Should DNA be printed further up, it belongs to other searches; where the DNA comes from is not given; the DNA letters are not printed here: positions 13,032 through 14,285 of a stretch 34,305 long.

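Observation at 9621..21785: ETF operon abutting a complete hdrCBA-mvhDGA locus inside a beta-oxidation island: candidate soluble acyl-CoA-to-H2 electron-confurcating module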

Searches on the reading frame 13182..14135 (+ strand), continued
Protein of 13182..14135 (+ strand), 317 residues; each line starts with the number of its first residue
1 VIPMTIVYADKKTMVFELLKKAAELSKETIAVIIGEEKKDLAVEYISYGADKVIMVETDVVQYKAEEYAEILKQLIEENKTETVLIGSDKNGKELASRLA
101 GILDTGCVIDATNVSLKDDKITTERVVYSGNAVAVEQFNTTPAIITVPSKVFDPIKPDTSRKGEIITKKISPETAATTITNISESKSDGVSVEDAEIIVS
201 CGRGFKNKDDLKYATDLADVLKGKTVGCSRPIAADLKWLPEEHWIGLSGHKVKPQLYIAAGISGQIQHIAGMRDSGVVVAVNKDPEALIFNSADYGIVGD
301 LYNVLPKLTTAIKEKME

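Call 33: search_protein_families(library=pfam, proteins=[L014:3925-4872:+, L014:4869-6725:+, L009:3185-3649:+, L009:4063-5292:+, L009:5299-5688:+, L009:5696-8002:+, L009:8330-9403:+, L002:5245-6702:+, L013:7398-8678:-, L013:5918-7390:-], max_evalue=0.0001)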
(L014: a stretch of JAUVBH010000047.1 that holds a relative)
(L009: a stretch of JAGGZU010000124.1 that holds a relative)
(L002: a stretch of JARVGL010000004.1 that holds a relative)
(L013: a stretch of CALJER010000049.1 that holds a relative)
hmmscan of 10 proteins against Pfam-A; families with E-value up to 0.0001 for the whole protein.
L014:3925-4872:+ (315 aa): 7 families
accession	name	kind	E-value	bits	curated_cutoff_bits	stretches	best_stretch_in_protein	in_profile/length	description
PF01257.25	2Fe-2S_thioredx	-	2.9e-45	154.1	24.8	1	158-299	2-144/145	Thioredoxin-like [2Fe-2S] ferredoxin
PF12831.13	FAD_oxidored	-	1.6e-06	28.2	27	1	21-57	2-38/416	FAD dependent oxidoreductase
PF00037.32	Fer4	-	3.6e-06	27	21.1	1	116-134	3-21/24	4Fe-4S binding domain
PF12837.12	Fer4_6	-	4.2e-05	23.7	25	1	116-133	4-21/24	4Fe-4S binding domain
PF03486.20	HI0933_like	-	7.9e-05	22.7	50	0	20-54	2-36/244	HI0933-like protein Rossmann domain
PF07992.20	Pyr_redox_2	-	8e-05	22.6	26.1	0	20-107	2-87/291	Pyridine nucleotide-disulphide oxidoreductase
PF13450.12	NAD_binding_8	-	9.1e-05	23.1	21.9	0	23-60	1-38/68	NAD(P)-binding Rossmann-like domain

L014:4869-6725:+ (618 aa): 10 families
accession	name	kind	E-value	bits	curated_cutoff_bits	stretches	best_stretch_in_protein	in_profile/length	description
PF01512.22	Complex1_51K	-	1.6e-44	151.8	31.2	1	180-351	1-149/150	Nuo51 FMN-binding domain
PF10589.14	NADH_4Fe-4S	-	2.3e-32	111.2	23.5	1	462-546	1-85/85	NADH-ubiquinone oxidoreductase-F iron-sulfur binding region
PF00037.32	Fer4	-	2.9e-11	43.1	21.1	1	564-586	2-24/24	4Fe-4S binding domain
PF14697.11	Fer4_21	-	5.2e-10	39.7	35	1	565-616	3-58/59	4Fe-4S dicluster domain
PF12838.12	Fer4_7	-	5.7e-08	33.5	27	1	569-614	1-52/52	4Fe-4S dicluster domain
PF13237.11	Fer4_10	-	2.4e-06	27.8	25.5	1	564-610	3-52/53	4Fe-4S dicluster domain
PF12837.12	Fer4_6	-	9.2e-06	25.8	25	0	565-585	4-24/24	4Fe-4S binding domain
PF12797.12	Fer4_2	-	2.5e-05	24.4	24.5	0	565-582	5-22/22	4Fe-4S binding domain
PF13187.11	Fer4_9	-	3.6e-05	24.2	27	1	569-613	1-50/52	4Fe-4S dicluster domain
PF01257.25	2Fe-2S_thioredx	-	9.6e-05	22.7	24.8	1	31-104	67-143/145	Thioredoxin-like [2Fe-2S] ferredoxin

L009:3185-3649:+ (154 aa): 1 family
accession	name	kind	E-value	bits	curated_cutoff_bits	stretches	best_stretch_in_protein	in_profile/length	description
PF01058.29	Oxidored_q6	-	4e-23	82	27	1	50-144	16-126/128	NADH ubiquinone oxidoreductase, 20 Kd subunit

L009:4063-5292:+ (409 aa): 2 families
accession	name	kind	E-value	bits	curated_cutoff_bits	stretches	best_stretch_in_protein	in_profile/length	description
PF00346.24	Complex1_49kDa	-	6.2e-73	245.6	24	1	163-409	3-271/271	Respiratory-chain NADH dehydrogenase, 49 Kd subunit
PF00374.24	NiFeSe_Hases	-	1.5e-07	31.2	25.8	1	86-155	1-70/508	Nickel-dependent hydrogenase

L009:5299-5688:+ (129 aa): 7 families
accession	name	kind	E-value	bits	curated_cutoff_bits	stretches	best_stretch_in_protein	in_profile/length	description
PF00037.32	Fer4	-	8.4e-13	48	21.1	2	39-60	3-24/24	4Fe-4S binding domain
PF12838.12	Fer4_7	-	1.4e-10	41.9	27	1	43-98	1-52/52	4Fe-4S dicluster domain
PF13484.11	Fer4_16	-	8.5e-09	36.5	30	0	43-65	1-21/66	4Fe-4S double cluster binding domain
PF13187.11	Fer4_9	-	4.3e-08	33.5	27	1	43-99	1-52/52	4Fe-4S dicluster domain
PF14697.11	Fer4_21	-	4.4e-08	33.6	35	1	40-101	4-59/59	4Fe-4S dicluster domain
PF12837.12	Fer4_6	-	4.6e-06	26.8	25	1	39-59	4-24/24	4Fe-4S binding domain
PF13237.11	Fer4_10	-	6.7e-05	23.2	25.5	0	39-95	4-53/53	4Fe-4S dicluster domain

L009:5696-8002:+ (768 aa): 20 families
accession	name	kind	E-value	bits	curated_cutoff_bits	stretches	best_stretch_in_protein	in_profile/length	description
PF02662.21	FlpD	-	4.5e-34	117.5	22.3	1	646-765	1-120/123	Methyl-viologen-reducing hydrogenase, delta subunit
PF00037.32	Fer4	-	2.4e-21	75.1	21.1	3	574-596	2-24/24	4Fe-4S binding domain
PF12838.12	Fer4_7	-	4.7e-15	56.2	27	1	606-632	2-28/52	4Fe-4S dicluster domain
PF12797.12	Fer4_2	-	1.1e-13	50.6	24.5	0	235-254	3-22/22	4Fe-4S binding domain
PF14697.11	Fer4_21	-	5.8e-13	49.2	35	1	573-622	1-58/59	4Fe-4S dicluster domain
PF12837.12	Fer4_6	-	7.1e-12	45.1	25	0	573-595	2-24/24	4Fe-4S binding domain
PF13237.11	Fer4_10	-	1.3e-11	44.7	25.5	1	574-617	3-53/53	4Fe-4S dicluster domain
PF13484.11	Fer4_16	-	4.5e-10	40.6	30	1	241-306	1-65/66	4Fe-4S double cluster binding domain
PF07992.20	Pyr_redox_2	-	4.1e-09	36.7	26.1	1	141-336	2-114/291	Pyridine nucleotide-disulphide oxidoreductase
PF12831.13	FAD_oxidored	-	6.8e-09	35.9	27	1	141-183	1-43/416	FAD dependent oxidoreductase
PF00890.30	FAD_binding_2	-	5.9e-08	32.7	20.4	1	141-178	1-38/414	FAD binding domain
PF13450.12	NAD_binding_8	-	1.2e-07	32.3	21.9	1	144-179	1-36/68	NAD(P)-binding Rossmann-like domain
PF13187.11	Fer4_9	-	2e-07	31.4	27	1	579-621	1-52/52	4Fe-4S dicluster domain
PF25160.1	LdpA_Fe-S-bd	-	1.1e-06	28.7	27.6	1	577-624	2-46/49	LdpA Fe-S cluster-binding domain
PF13183.11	Fer4_8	-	2e-06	28.6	27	0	231-256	46-68/68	4Fe-4S dicluster domain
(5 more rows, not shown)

L009:8330-9403:+ (357 aa): 1 family
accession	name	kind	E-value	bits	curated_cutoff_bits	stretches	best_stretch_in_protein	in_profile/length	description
PF02754.22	CCG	-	1.5e-18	67.1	20.6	2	218-301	1-78/85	Cysteine-rich domain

L002:5245-6702:+ (485 aa): 2 families
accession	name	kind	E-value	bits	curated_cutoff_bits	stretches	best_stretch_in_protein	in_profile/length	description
PF11794.13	HpaB_N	-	2.2e-83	280.4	35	1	3-272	1-270/270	4-hydroxyphenylacetate 3-hydroxylase N terminal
PF03241.18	HpaB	-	1.6e-44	152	25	1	282-472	4-201/202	4-hydroxyphenylacetate 3-hydroxylase C terminal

L013:7398-8678:- (426 aa): 1 family
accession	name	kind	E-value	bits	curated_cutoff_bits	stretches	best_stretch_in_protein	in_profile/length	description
PF02754.22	CCG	-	3.7e-23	81.9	20.6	2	284-372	2-84/85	Cysteine-rich domain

L013:5918-7390:- (490 aa): 3 families
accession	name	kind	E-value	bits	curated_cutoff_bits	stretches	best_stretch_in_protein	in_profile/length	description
PF13607.11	Succ_CoA_lig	-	1.8e-41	141.5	27.4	1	158-292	1-135/138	Succinyl-CoA ligase like flavodoxin domain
PF13380.12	CoA_binding_2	-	2.8e-24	86.2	22.8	1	17-143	1-115/116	CoA binding domain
PF02629.25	CoA_binding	-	4.3e-07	31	22.3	1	16-105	3-96/97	CoA binding domain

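Call 43: find_related_loci(query=A1, collection=metagenome_contigs, flank=10000)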
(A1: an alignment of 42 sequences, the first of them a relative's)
Query A1 (314 aa) in metagenome_contigs; peptide patterns used: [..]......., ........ (x = any residue, [..] = any of these).
600 stretches matched a pattern (row limit reached: there are more); 596 encode a relative of the query (tblastn E <= 1e-3); the best 80 are kept; 80 distinct loci.
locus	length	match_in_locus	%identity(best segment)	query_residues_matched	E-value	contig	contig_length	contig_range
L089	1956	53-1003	69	1-313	2e-156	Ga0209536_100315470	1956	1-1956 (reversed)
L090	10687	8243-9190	68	1-313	6e-145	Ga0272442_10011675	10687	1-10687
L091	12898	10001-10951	65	1-313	5e-144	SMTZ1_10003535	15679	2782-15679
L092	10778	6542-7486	66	1-313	4e-140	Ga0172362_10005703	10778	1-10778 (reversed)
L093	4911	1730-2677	66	1-314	7e-142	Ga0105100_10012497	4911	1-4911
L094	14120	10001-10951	68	1-313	1e-139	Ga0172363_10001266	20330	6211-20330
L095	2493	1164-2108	65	1-313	3e-147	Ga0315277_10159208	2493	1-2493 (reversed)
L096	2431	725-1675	63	1-313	2e-146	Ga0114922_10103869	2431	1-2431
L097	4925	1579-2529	65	1-313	7e-140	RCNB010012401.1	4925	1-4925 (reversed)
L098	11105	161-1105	65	1-313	4e-138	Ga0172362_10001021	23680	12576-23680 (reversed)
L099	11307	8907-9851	64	1-311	8e-138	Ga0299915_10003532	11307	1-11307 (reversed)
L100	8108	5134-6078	66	1-313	1e-137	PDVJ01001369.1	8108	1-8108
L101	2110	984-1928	65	1-313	4e-145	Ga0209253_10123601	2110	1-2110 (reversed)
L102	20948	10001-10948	65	1-313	2e-135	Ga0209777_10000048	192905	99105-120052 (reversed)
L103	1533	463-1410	53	1-312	1e-118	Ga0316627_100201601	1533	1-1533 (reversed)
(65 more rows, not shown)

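Call 45: search_protein_families(library=ncbifam, proteins=[window:13182-14135:+], max_evalue=1e-10)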
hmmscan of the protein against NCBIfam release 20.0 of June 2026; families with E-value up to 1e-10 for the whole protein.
window:13182-14135:+ (317 aa): 5 families
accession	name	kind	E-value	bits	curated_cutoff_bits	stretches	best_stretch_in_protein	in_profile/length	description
NF008884.0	PRK11916.1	equivalog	2.7e-62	210.9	528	1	6-310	8-308/312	electron transfer flavoprotein subunit alpha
NF002889.0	PRK03363.1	equivalog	1.5e-61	208.4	549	1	6-312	8-311/313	electron transfer flavoprotein subunit alpha/FixB family protein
NF042970.1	AcrlCoAredClosAcrA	equivalog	5.9e-55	186.8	600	2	167-314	211-359/360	acryloyl-CoA reductase electron transfer subunit beta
NF038209.1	mft_etfA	equivalog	4e-32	111.8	240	1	31-310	27-300/303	mycofactocin-associated electron transfer flavoprotein alpha subunit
NF051845.1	EtFlavAlphaProt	equivalog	6.3e-28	97.9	600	1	22-315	121-402/406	electron transfer flavoprotein subunit alpha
